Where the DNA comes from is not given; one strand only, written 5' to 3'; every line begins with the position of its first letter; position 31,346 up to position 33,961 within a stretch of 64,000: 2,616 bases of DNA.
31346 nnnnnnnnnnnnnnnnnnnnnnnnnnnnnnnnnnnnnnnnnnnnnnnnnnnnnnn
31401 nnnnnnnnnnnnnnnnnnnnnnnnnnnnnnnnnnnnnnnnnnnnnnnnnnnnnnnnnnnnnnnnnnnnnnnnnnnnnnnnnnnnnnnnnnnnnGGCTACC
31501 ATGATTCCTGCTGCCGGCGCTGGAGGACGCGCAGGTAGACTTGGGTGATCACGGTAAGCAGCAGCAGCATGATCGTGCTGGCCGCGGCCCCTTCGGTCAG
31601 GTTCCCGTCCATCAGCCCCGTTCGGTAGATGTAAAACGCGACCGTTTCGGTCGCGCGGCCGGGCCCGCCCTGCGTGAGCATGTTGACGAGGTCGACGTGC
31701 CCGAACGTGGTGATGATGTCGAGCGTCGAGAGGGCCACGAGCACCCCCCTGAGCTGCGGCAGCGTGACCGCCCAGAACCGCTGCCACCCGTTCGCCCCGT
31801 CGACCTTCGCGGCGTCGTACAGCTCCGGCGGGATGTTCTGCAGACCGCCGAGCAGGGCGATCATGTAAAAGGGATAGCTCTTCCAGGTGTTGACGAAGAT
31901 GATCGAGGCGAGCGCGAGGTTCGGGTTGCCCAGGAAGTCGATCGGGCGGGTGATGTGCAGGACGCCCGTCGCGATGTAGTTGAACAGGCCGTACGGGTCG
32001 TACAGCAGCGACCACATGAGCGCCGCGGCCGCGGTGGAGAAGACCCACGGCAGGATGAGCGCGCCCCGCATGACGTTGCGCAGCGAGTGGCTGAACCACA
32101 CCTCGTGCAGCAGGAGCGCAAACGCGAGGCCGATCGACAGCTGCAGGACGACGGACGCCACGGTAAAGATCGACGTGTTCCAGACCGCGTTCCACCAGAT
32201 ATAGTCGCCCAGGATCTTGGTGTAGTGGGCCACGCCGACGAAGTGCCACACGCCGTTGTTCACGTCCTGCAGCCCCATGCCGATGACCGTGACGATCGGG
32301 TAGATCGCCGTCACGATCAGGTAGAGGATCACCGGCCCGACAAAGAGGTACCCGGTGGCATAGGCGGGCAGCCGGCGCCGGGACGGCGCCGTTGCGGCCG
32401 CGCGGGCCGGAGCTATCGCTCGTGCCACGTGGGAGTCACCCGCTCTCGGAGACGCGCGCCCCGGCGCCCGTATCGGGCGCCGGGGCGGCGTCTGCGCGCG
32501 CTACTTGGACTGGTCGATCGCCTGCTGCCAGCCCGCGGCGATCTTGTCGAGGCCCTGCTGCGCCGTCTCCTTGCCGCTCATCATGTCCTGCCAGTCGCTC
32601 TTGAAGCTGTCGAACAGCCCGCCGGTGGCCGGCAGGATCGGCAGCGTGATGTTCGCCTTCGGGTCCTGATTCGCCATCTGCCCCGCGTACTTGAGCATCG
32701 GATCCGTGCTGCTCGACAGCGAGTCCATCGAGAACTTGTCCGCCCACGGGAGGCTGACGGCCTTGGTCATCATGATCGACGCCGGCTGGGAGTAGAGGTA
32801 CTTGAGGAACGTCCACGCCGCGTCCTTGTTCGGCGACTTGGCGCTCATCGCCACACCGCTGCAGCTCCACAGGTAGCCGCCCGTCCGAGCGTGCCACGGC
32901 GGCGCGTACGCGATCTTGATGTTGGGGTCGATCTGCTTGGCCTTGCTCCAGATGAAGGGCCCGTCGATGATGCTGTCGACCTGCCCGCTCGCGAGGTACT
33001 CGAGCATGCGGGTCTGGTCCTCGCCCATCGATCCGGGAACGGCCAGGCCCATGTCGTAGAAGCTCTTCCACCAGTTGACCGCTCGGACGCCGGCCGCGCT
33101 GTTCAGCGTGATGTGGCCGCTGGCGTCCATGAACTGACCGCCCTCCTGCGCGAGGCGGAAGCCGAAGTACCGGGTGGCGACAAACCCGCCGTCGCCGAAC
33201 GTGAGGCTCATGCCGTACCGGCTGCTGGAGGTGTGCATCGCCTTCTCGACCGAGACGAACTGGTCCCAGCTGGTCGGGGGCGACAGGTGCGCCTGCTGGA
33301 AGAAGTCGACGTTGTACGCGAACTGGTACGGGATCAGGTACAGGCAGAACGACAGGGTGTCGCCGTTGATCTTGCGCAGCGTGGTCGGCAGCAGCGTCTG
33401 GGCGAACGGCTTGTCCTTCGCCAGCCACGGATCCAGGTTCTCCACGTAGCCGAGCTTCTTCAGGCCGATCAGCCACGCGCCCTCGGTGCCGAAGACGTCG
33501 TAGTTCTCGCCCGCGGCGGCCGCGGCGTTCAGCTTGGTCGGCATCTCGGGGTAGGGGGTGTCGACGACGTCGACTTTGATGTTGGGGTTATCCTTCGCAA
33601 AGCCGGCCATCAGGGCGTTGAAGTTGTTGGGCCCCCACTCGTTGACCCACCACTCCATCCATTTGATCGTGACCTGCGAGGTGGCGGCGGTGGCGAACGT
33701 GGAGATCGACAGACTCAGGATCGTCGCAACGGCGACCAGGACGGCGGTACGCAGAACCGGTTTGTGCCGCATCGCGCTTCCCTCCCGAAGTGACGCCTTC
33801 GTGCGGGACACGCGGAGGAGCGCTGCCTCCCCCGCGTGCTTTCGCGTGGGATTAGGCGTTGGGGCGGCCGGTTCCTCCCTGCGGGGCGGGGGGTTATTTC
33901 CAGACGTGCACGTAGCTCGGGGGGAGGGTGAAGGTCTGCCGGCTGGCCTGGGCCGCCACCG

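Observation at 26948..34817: Unusual catabolic operon: sugar-type ABC importer + M81/MlrC peptidase + creatininase-family amidohydrolase + DegT aminotransferase (+ secreted CE4 deacetylase upstream)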

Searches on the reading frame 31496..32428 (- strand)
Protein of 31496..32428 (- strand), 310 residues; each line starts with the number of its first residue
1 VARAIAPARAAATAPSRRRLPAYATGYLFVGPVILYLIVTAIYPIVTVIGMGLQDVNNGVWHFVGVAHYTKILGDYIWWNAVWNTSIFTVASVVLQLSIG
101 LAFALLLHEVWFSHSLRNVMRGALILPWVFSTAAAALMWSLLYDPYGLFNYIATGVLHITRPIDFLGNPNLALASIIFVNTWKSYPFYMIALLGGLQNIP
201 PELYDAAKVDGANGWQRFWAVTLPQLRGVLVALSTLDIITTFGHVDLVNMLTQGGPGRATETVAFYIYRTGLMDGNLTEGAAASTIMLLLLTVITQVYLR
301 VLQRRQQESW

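Call 5: search_protein_families(library=pfam, proteins=[window:31496-32428:-])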
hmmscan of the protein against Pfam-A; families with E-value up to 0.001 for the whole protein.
window:31496-32428:- (310 aa): 1 family
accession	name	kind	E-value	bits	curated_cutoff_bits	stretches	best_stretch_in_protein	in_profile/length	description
PF00528.27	BPD_transp_1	-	3.4e-19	69.7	26.4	1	100-306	5-182/184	Binding-protein-dependent transport system inner membrane component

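Call 6: search_protein_families(library=ncbifam, proteins=[window:31496-32428:-])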
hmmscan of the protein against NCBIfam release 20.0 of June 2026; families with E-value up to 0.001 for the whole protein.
window:31496-32428:- (310 aa): 21 families
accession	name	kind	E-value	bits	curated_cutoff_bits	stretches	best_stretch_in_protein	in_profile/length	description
NF007852.0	PRK10561.1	equivalog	3.7e-29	102.5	335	1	17-305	5-291/295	sn-glycerol-3-phosphate ABC transporter permease UgpA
NF008232.0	PRK10999.1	equivalog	1.1e-25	90.3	392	1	58-303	259-516/520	maltose ABC transporter permease MalF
NF040931.1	ABC_arch_GlcT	equivalog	2.2e-21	76.7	360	1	28-295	6-264/278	glucose ABC transporter permease GlcT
NF011624.0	PRK15050.1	equivalog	3e-18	66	247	1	10-307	9-291/297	2-aminoethylphosphonate ABC transporter permease subunit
TIGR03262.1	PhnU2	equivalog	6.5e-16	58.1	593.25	1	32-308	9-262/546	putative 2-aminoethylphosphonate ABC transporter permease subunit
TIGR00969.1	3a0106s02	subfamily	5.9e-15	55.4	240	1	30-305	20-272/272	sulfate ABC transporter permease subunit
TIGR02140.1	permease_CysW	equivalog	1.1e-12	48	329.1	1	33-307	9-260/261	sulfate ABC transporter permease subunit CysW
TIGR01581.1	Mo_ABC_porter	hypoth_equivalog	2.7e-12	46.7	210.3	1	68-294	9-221/225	ABC transporter permease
NF007044.0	PRK09497.1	equivalog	2.4e-10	40.3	348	1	33-303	15-276/285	spermidine/putrescine ABC transporter permease PotB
TIGR02141.1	modB_ABC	equivalog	7.9e-10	38.7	182.6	1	89-302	7-205/208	molybdate ABC transporter permease subunit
TIGR03226.1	PhnU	equivalog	1.6e-08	34.4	283.45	1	8-306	26-308/311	2-aminoethylphosphonate ABC transporter permease subunit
NF008208.0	PRK10971.1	equivalog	4.9e-08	32.8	415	1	15-305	5-269/277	sulfate/thiosulfate ABC transporter permease CysT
TIGR02139.1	permease_CysT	equivalog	8.2e-08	32.2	246.1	1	34-307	13-263/265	sulfate ABC transporter permease subunit CysT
NF008620.0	PRK11602.1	equivalog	9.4e-07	28.3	442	1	65-306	49-276/291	sulfate/thiosulfate ABC transporter permease CysW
TIGR03255.1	PhnV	equivalog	4.1e-06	26.7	358.7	1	172-303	140-265/270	2-aminoethylphosphonate ABC transport system, membrane component PhnV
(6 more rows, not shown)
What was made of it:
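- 31496..32428 (-): ABC permease 1 (MalF/UgpA-like). Best NCBIfam hits are UgpA, MalF and GlcT, all below cut-off (calls 5, 6).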

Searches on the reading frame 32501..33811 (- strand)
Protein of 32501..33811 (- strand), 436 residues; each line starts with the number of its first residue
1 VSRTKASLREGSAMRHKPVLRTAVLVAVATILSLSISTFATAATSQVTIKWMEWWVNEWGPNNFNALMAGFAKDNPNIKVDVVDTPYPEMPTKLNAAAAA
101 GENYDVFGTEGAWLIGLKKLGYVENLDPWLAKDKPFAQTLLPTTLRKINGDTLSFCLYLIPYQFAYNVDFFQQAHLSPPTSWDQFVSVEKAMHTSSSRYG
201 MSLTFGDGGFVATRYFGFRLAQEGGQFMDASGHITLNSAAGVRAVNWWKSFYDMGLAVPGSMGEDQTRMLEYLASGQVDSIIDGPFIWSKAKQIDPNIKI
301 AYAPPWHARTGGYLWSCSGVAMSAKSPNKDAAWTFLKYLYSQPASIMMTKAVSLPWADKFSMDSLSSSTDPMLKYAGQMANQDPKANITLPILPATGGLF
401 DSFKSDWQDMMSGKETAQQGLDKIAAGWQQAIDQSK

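Call 5: search_protein_families(library=pfam, proteins=[window:32501-33811:-])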
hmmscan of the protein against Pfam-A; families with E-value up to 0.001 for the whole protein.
window:32501-33811:- (436 aa): 3 families
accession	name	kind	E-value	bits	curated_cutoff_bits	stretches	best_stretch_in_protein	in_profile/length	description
PF01547.30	SBP_bac_1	-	8e-34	118.5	26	1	63-342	9-303/307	Bacterial extracellular solute-binding protein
PF13416.11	SBP_bac_8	-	5.6e-31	108.8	27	1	66-348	1-252/279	Bacterial extracellular solute-binding protein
PF13531.11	SBP_bac_11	-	0.00022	21.5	25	0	261-349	139-222/227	Bacterial extracellular solute-binding protein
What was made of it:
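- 32501..33772 (-): Substrate-binding protein of a CUT1 (carbohydrate-type) ABC importer, secreted. It has a signal peptide but no lipobox cysteine. Pfam SBP_bac_1, E=8e-34 (call 5).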

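Call 6: search_protein_families(library=ncbifam, proteins=[window:32501-33811:-])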
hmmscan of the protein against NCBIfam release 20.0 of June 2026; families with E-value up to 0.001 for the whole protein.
window:32501-33811:- (436 aa): 3 families
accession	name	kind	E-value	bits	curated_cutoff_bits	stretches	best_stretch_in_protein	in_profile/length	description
NF007011.0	PRK09474.1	equivalog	3.9e-13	49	291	1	24-425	8-391/396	maltose/maltodextrin ABC transporter substrate-binding protein MalE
TIGR03850.1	bind_CPR_0540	equivalog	4.4e-07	28.9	299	0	319-374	325-379/437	carbohydrate ABC transporter substrate-binding protein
NF053763.1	ABCarbgalBndGanS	equivalog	1.4e-06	27.4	700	1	66-432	55-415/420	galactooligosaccharide ABC transporter substrate-binding protein GanS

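Call 25: search_solved_structures(query=window:32501-33811:-, max_evalue=0.01)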
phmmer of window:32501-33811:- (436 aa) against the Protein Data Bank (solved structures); distinct sequences matched with E-value up to 0.01: 449 (the best 60 are shown).
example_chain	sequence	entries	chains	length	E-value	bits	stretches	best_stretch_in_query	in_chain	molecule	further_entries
3k01_A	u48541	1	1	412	1e-16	64.2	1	56-416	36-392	Acarbose/maltose binding protein GacH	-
3jzj_A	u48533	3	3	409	1.1e-16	64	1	57-416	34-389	Acarbose/maltose binding protein GacH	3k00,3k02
5iai_A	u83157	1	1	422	1.1e-12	50.8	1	67-360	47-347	Sugar ABC transporter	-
8art_A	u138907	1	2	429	2.2e-12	49.9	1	22-423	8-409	Putative secreted maltose-binding protein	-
7nbz_A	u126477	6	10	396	2.4e-10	43.1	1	146-420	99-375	Sulfoquinovosyl binding protein | Sulfoquinovosyl glycerol-binding protein SmoF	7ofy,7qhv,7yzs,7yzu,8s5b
7bvt_A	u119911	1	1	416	1e-09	41.1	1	51-394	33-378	Hypothetical sugar ABC-transporter sugar binding protein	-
5ci5_A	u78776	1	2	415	6.2e-09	38.5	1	64-342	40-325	Extracellular solute-binding protein family 1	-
9xf5_A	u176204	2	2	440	6.3e-09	38.4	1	64-359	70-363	ABC transporter substrate-binding protein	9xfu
8jbg_B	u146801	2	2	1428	1e-08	37.8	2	21-420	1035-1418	Neuromedin-K receptor (NK3R-pFastbac1) | NK3R-pFastbac1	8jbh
6wpm_A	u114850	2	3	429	2.3e-08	36.6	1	65-298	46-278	Substrate-binding protein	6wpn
9vus_A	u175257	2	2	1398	3.2e-08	36.1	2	55-419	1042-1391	Soluble cytochrome b562,2-oxoglutarate receptor 1,Soluble cytochrome b562,2-oxoglutarate r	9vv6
8ula_A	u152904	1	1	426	4e-08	35.8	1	43-347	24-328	Extracellular solute-binding protein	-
1eu8_A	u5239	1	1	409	6.5e-08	35.1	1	66-427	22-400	TREHALOSE/MALTOSE BINDING PROTEIN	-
3uor_A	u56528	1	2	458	6.8e-08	35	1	65-344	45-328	ABC transporter sugar binding protein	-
8vqk_A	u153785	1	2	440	2.4e-07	33.2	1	36-383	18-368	Putative ABC transporter periplasmic-binding protein YcjN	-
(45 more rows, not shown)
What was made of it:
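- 32501..33772 (-): Best solved relatives are the acarbose/maltose binder GacH and other sugar binders, all weak at E=1e-16 or worse (call 25).
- Importer type: the binding protein and permeases are of the carbohydrate (CUT1) type (calls 5, 6, 25).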
